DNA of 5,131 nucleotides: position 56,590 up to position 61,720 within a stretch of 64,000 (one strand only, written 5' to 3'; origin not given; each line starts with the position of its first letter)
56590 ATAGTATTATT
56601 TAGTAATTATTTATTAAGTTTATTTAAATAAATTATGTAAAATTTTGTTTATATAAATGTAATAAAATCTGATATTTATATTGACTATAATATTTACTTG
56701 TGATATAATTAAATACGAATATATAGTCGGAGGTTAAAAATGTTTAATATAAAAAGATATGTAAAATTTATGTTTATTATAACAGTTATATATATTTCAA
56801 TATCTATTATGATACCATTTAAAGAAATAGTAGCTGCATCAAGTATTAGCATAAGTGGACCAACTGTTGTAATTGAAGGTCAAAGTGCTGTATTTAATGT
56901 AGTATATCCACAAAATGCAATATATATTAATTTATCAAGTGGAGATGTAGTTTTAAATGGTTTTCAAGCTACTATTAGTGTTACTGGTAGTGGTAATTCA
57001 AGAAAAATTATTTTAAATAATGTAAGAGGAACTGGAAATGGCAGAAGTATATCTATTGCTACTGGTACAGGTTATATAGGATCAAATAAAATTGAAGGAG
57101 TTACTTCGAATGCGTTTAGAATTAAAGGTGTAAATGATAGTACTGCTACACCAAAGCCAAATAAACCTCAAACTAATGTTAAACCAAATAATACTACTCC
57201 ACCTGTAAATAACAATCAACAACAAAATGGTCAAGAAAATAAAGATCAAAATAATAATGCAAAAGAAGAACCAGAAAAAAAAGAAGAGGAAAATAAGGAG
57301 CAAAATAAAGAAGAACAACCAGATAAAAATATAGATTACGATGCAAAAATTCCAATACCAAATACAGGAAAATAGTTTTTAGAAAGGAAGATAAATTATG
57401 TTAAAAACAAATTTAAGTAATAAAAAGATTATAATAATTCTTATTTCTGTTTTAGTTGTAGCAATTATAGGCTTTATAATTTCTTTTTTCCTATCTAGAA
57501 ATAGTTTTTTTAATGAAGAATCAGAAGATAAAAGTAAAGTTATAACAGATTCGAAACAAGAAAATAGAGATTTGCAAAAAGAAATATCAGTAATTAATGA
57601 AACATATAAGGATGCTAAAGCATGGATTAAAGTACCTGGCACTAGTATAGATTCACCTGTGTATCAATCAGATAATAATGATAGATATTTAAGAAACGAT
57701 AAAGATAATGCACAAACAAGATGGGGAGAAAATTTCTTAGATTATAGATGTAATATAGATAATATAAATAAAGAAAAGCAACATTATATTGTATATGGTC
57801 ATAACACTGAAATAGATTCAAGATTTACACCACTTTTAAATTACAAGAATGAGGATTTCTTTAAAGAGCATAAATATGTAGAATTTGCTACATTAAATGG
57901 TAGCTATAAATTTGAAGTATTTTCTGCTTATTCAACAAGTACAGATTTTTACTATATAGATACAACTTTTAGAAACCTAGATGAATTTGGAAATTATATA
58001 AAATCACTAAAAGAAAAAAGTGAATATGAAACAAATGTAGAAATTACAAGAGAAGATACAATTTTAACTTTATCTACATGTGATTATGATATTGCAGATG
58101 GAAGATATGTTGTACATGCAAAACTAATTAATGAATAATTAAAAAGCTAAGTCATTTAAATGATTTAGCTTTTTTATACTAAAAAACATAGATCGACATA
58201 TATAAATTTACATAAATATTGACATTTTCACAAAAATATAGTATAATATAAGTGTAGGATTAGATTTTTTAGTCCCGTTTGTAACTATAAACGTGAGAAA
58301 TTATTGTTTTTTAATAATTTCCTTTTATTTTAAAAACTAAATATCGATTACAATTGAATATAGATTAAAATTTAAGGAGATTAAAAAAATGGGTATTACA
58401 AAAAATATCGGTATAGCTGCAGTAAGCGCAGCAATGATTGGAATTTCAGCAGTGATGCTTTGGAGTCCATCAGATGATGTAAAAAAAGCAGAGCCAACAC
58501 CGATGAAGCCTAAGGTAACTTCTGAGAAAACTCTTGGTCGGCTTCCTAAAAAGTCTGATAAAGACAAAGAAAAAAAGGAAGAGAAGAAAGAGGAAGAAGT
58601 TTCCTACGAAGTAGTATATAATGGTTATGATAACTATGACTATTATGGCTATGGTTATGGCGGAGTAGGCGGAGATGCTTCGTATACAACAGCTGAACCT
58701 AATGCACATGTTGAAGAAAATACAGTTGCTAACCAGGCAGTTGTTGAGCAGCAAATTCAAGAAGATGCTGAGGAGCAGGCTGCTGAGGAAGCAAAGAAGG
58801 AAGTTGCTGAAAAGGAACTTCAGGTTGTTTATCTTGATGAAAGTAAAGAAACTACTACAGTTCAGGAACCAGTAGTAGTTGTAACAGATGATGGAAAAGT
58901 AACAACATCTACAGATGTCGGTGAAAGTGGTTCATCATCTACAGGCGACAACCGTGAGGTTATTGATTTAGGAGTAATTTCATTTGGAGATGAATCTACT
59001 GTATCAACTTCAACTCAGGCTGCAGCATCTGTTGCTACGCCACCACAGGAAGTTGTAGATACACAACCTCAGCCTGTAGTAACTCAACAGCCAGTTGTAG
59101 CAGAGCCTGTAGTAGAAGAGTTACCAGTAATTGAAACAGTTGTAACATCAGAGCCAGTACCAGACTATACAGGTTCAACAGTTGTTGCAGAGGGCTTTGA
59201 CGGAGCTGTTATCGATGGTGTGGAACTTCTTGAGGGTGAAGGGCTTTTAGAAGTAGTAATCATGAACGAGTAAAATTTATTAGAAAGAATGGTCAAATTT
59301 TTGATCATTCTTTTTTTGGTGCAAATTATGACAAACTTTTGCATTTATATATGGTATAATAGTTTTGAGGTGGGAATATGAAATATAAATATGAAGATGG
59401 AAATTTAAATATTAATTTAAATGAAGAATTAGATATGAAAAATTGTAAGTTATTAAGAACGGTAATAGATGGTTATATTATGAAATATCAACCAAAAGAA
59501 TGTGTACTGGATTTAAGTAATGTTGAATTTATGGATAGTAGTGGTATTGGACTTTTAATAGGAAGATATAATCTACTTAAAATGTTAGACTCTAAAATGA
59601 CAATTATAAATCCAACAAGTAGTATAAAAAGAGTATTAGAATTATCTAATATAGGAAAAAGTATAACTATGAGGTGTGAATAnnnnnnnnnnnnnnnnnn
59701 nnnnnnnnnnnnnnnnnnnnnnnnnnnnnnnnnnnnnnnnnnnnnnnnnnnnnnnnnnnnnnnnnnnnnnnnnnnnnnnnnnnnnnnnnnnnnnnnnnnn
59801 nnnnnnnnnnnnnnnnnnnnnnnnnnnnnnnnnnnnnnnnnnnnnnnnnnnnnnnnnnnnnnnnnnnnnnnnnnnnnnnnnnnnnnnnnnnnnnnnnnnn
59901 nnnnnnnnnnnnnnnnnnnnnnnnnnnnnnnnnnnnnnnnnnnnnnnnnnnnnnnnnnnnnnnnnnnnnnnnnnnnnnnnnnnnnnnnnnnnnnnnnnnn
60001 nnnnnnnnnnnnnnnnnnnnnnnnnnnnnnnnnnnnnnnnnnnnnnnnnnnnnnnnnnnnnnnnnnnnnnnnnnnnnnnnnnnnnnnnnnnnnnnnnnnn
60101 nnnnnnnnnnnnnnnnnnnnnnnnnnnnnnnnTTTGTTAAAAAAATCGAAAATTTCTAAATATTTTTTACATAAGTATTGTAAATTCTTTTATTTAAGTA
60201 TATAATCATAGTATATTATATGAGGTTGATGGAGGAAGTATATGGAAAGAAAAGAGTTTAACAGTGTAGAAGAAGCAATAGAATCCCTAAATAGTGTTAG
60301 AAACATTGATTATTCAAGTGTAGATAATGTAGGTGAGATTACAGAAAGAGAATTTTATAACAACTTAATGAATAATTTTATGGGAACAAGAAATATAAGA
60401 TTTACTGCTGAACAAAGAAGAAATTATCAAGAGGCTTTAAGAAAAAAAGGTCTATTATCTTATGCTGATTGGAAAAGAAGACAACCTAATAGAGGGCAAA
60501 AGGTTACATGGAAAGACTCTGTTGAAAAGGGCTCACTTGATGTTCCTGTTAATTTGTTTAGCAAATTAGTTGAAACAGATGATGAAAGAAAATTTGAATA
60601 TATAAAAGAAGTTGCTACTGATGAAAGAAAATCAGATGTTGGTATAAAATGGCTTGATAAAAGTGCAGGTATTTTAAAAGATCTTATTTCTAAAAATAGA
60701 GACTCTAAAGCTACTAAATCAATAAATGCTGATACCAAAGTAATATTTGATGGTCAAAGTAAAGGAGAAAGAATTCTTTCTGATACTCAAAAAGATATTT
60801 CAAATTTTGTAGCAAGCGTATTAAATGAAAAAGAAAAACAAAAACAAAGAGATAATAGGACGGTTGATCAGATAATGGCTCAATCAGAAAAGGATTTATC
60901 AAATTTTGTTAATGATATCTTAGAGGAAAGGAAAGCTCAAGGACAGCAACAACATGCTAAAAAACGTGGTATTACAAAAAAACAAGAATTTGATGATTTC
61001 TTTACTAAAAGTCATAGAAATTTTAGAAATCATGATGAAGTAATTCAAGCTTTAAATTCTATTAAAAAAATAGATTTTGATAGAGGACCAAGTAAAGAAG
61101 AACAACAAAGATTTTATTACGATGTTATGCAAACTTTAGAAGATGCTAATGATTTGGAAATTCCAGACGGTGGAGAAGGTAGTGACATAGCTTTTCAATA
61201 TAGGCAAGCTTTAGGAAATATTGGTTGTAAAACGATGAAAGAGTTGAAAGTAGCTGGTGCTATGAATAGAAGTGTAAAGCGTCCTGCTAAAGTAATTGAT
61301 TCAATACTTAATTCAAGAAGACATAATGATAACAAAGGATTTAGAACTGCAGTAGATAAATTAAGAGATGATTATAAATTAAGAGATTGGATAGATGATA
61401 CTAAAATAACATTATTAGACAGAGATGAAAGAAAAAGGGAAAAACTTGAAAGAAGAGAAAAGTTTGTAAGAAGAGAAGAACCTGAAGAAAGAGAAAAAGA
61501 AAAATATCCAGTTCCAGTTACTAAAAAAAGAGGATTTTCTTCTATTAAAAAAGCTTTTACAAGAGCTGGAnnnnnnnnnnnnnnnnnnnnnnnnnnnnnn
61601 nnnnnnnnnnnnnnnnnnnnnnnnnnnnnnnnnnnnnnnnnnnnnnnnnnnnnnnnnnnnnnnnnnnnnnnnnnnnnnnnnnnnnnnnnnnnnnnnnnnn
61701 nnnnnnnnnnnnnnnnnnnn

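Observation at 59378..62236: spoIIAA-spoIIAB without sigF; a 664-aa single-pass membrane protein sits where sigF is expected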

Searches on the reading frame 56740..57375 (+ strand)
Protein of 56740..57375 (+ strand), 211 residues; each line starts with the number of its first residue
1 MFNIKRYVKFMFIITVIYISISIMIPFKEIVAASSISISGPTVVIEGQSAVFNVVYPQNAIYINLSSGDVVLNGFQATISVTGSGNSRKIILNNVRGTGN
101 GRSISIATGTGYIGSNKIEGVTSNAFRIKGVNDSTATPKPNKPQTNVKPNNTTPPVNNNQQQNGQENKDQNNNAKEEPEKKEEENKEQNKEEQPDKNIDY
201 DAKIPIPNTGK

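Call 4: search_protein_families(library=pfam, proteins=[window:56740-57375:+], max_evalue=0.01)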
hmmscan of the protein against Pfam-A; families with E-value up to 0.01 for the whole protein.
window:56740-57375:+ (211 aa): 0 families

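Call 5: search_protein_families(library=ncbifam, proteins=[window:56740-57375:+], max_evalue=0.01)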
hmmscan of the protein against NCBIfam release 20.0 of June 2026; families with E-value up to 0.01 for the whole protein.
window:56740-57375:+ (211 aa): 0 families

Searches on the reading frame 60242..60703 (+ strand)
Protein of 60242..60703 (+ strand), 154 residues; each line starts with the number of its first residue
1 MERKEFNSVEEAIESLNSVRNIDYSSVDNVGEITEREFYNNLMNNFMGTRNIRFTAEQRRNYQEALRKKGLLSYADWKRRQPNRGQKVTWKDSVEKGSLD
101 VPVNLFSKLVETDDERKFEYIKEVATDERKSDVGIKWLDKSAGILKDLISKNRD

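Call 31: find_homologous_proteins(query=window:60242-60703:+, max_evalue=0.001)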
Query seq(154 aa) (154 aa): 3 proteins with E <= 0.001 among 35 candidates.
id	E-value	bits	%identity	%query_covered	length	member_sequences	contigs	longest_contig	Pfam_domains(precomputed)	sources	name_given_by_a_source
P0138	1.8e-93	328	100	100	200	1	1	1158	-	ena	-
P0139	1.3e-72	261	100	79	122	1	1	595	-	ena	-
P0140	1.2e-48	183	59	96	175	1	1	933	-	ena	-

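Call 43: search_protein_representatives(alignment_id=A1)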
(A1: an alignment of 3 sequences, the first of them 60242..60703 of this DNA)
Query: 3 sequences, 178 profile positions. Proteins with E-value up to 0.001 (for the whole library): 25; up to 1e-10: 10; up to 1e-30: 7. The best 25 are listed.
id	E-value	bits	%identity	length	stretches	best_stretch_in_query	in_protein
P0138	2.7e-101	352.9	-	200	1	1-177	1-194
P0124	1.7e-97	340.6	-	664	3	1-174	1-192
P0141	2.1e-95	333.7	-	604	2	1-178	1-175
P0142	6.2e-66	237.8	-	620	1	1-175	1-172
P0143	2.4e-64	232.6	-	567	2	1-177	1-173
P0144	7.3e-54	198.4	-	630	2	1-172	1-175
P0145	3.3e-52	193.0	-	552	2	1-178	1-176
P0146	8.7e-13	64.6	-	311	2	6-154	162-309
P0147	1.5e-12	63.8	-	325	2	20-120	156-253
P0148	6.6e-11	58.5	-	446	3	29-117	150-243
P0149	1.9e-09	53.8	-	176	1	30-167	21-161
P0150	2.2e-09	53.5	-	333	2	30-176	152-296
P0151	7.9e-09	51.7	-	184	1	6-154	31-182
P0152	2.4e-08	50.2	-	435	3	29-142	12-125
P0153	7.9e-08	48.5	-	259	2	31-112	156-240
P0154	6.4e-07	45.5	-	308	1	30-157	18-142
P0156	1.1e-05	41.5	-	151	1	4-139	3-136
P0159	4.1e-05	39.6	-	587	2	31-113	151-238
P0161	7.5e-05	38.8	-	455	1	22-150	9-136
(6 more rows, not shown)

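Call 46: search_protein_families(library=pfam, proteins=[P0141, P0144, P0146, P0148, P0149, P0152, P0154, P0159, P0161, P0156], max_evalue=0.01)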
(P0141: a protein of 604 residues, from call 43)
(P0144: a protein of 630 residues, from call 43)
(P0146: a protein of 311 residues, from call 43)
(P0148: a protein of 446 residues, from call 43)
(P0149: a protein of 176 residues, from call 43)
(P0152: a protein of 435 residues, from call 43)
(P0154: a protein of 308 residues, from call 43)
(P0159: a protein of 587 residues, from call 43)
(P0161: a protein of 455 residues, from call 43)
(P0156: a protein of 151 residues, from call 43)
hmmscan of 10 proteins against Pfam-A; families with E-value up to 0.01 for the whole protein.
P0141 (604 aa): 0 families

P0144 (630 aa): 0 families

P0146 (311 aa): 3 families
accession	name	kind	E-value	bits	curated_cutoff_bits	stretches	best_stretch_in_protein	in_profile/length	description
PF12140.13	SLED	-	0.00045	21.1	25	0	27-51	86-110/112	SLED domain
PF04490.17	Pox_T4_C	-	0.002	18.8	25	0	163-211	8-55/146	Poxvirus T4 protein, C terminus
PF14853.12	Fis1_TPR_C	-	0.0052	17.4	25.3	0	1-20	14-33/53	Fis1 C-terminal tetratricopeptide repeat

P0148 (446 aa): 0 families

P0149 (176 aa): 0 families

P0152 (435 aa): 0 families

P0154 (308 aa): 0 families

P0159 (587 aa): 0 families

P0161 (455 aa): 0 families

P0156 (151 aa): 0 families

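Call 47: search_protein_families(library=phrogs, proteins=[P0146, P0148, P0149, P0152, P0154, P0159, P0161, P0156], max_evalue=0.01)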
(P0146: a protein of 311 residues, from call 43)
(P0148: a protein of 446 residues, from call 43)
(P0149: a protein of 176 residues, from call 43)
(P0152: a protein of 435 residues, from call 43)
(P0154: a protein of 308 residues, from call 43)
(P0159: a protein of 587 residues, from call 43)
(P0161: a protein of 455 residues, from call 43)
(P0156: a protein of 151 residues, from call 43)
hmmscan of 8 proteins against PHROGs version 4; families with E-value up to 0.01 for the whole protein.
P0146 (311 aa): 0 families

P0148 (446 aa): 0 families

P0149 (176 aa): 0 families

P0152 (435 aa): 1 family
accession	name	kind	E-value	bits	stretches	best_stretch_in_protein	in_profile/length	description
phrog_390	-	transcription regulation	0.0064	17.9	0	288-334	42-88/97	Arc-like repressor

P0154 (308 aa): 0 families

P0159 (587 aa): 0 families

P0161 (455 aa): 0 families

P0156 (151 aa): 0 families

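Call 52: search_solved_structures(query=A2, max_evalue=1)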
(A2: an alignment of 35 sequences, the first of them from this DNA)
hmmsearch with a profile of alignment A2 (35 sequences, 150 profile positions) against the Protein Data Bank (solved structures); distinct sequences matched with E-value up to 1: 8.
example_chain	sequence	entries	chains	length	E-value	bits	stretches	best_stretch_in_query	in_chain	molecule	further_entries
2kyz_A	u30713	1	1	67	0.047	16.6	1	53-98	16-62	Heavy metal binding protein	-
9e6q_3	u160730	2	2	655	0.21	14.5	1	62-115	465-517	Putative signal-transduction protein with CBS domains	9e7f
10qm_d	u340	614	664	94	0.32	14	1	21-63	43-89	Large ribosomal subunit protein bL25 | PROTEIN (50S RIBOSOMAL PROTEIN L25) | RIBOSOMAL PROTEIN L25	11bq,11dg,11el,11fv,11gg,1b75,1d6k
5wdt_V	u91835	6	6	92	0.33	13.9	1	21-63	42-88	50S ribosomal protein L25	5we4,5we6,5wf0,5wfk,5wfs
6q9a_V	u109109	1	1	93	0.34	13.8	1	21-63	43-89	50S ribosomal protein L25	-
8gac_A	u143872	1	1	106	0.42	13.5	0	8-44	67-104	CTLA-4 binder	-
5oea_A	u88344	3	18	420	0.45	13.4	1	24-66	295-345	Large subunit terminase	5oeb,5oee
5oe8_A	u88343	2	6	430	0.47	13.4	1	24-66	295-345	Large subunit terminase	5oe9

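Call 58: predict_structure(alignment_id=A2)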
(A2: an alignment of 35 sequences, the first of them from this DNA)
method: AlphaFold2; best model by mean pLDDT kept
length: 150 residues; sequences in the alignment: 35
mean_pLDDT: 92.7   pTM: 0.88
mean pLDDT of the five models: 92.7, 92.6, 92.4, 92.2, 91.7
residues with pLDDT >= 90: 121; 70-90: 26; 50-70: 3; < 50: 0
segments of 3 or more residues with pLDDT < 50: none
pLDDT, mean of each block of 10 residues (from residue 1): 86 97 84 95 97 97 98 93 84 93 97 95 89 92 94
secondary structure, 60 per line:
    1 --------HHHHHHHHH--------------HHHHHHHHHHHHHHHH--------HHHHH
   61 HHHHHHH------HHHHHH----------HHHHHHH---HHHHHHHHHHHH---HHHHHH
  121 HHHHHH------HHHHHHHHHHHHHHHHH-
elements in order: H9-17 H32-47 H56-67 H74-79 H90-96 H100-111 H115-126 H133-149

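Call 63: find_related_loci(query=P0159, collection=viral_contigs, flank=6000)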
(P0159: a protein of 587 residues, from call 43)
Query P0159 (587 aa) in viral_contigs; peptide patterns used: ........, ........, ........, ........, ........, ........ (x = any residue, [..] = any of these).
11 stretches matched a pattern, but none encodes a relative of the query by tblastn (E <= 1e-3).

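Call 64: find_related_loci(query=P0146, collection=viral_contigs, flank=6000)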
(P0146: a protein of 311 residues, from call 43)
Query P0146 (311 aa) in viral_contigs; peptide patterns used: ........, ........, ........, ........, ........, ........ (x = any residue, [..] = any of these).
4 stretches matched a pattern, but none encodes a relative of the query by tblastn (E <= 1e-3).

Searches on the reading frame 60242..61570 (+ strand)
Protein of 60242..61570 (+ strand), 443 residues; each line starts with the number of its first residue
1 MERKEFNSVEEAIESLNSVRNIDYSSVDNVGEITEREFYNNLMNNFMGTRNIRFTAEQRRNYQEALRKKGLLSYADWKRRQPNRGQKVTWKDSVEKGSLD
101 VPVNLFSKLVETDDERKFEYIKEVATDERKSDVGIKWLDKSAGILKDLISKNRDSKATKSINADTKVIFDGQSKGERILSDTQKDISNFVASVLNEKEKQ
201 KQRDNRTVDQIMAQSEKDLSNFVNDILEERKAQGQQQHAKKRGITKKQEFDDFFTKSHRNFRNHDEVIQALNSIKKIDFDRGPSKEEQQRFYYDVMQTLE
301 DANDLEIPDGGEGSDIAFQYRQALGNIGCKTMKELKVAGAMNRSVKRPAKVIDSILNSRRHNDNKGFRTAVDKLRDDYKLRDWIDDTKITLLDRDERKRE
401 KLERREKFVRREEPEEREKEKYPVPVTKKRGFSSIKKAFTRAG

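Call 47: search_protein_families(library=phrogs, proteins=[window:60242-61570:+], max_evalue=0.01)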
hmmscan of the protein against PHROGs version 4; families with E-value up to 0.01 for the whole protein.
window:60242-61570:+ (443 aa): 1 family
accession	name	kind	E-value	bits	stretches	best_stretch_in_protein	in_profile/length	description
phrog_5713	-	head and packaging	0.00028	21.9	1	2-81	2-77/143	terminase large subunit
